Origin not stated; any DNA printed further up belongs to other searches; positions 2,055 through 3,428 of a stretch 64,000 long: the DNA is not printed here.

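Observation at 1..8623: Self-contained FAS-II-like acyl-ACP cassette heading a polysaccharide locus: 2 ACP, 2 KASIII, FabD, AMP-ligase, 2 SDR, NeuD-type transferase, but no dehydratase or enoyl reductase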

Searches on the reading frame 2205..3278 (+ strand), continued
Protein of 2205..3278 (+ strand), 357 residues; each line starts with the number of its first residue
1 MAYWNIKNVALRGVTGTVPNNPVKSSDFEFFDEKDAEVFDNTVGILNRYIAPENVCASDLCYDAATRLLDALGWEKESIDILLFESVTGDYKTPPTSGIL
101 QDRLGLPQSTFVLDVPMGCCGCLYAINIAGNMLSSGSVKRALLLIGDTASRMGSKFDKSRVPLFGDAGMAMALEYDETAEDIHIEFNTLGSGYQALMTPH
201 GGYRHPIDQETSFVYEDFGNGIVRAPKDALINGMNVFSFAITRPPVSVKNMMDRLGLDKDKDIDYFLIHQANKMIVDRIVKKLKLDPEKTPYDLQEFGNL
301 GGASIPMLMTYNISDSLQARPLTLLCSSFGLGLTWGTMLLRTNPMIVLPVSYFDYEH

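Call 45: find_encoding_contigs(protein=P0067, flank=8000, max_places=3)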
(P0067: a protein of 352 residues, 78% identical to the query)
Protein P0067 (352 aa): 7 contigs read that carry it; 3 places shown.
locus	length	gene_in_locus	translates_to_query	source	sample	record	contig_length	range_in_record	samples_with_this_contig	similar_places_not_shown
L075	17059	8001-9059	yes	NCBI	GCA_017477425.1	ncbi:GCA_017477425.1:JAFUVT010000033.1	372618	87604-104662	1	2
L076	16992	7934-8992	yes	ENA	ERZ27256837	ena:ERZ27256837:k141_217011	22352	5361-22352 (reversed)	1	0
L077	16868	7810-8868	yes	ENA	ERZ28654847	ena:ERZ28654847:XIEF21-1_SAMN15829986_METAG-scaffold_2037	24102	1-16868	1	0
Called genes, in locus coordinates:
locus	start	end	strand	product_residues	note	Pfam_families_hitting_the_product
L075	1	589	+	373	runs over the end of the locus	PF02397:Bac_transf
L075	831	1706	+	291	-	PF01061:ABC2_membrane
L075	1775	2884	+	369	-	PF01041:DegT_DnrJ_EryC1, PF00155:Aminotran_1_2 (weak), PF01212:Beta_elim_lyase (faint)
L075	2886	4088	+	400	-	PF02655:ATP-grasp_3, PF02786:CPSase_L_D2 (weak), PF07478:Dala_Dala_lig_C, PF13535:ATP-grasp_4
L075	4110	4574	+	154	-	-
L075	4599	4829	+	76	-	-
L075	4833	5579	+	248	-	PF00106:adh_short, PF08659:KR, PF13561:adh_short_C2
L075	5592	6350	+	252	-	PF00106:adh_short, PF08659:KR, PF13561:adh_short_C2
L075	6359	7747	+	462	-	PF00501:AMP-binding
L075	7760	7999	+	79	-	-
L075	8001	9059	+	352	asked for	PF08545:ACP_syn_III, PF02797:Chal_sti_synt_C (weak), PF08541:ACP_syn_III_C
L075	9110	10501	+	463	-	-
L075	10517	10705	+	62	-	PF08541:ACP_syn_III_C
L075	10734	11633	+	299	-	PF00132:Hexapep (faint), PF14602:Hexapep_2 (weak)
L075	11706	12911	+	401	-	PF02719:Polysacc_synt_2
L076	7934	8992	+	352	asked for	PF08545:ACP_syn_III, PF02797:Chal_sti_synt_C (weak), PF08541:ACP_syn_III_C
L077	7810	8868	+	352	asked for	PF08545:ACP_syn_III, PF02797:Chal_sti_synt_C (weak), PF08541:ACP_syn_III_C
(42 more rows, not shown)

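Call 46: find_encoding_contigs(protein=P0070, flank=8000, max_places=3)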
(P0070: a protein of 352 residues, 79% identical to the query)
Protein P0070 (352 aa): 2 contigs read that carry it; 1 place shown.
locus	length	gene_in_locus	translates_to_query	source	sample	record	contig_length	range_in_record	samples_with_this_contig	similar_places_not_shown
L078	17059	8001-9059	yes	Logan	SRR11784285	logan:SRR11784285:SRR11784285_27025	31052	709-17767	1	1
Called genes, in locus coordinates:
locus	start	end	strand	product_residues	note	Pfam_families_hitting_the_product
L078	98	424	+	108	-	PF05635:23S_rRNA_IVP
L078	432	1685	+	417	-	PF01071:GARS_A (weak), PF02655:ATP-grasp_3, PF02786:CPSase_L_D2, PF07478:Dala_Dala_lig_C, PF13535:ATP-grasp_4, PF18603:LAL_C2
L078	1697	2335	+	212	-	PF17836:PglD_N (weak), PF00132:Hexapep (faint), PF25087:GMPPB_C (weak), PF25084:LbH_EIF2B (weak)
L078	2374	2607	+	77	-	-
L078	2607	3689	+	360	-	PF08545:ACP_syn_III, PF08541:ACP_syn_III_C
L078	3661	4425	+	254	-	PF00106:adh_short, PF01370:Epimerase (faint), PF08659:KR, PF13561:adh_short_C2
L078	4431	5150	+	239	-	PF00106:adh_short, PF08659:KR, PF13561:adh_short_C2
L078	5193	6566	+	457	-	PF00501:AMP-binding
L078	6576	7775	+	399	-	PF07429:Glyco_transf_56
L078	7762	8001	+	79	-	-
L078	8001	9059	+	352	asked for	PF08545:ACP_syn_III, PF08541:ACP_syn_III_C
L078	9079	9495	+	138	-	PF05523:FdtA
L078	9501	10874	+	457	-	PF03559:Hexose_dehydrat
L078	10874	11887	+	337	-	PF01408:GFO_IDH_MocA, PF02894:GFO_IDH_MocA_C (weak), PF22725:GFO_IDH_MocA_C3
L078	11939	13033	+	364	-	PF00155:Aminotran_1_2 (faint), PF01041:DegT_DnrJ_EryC1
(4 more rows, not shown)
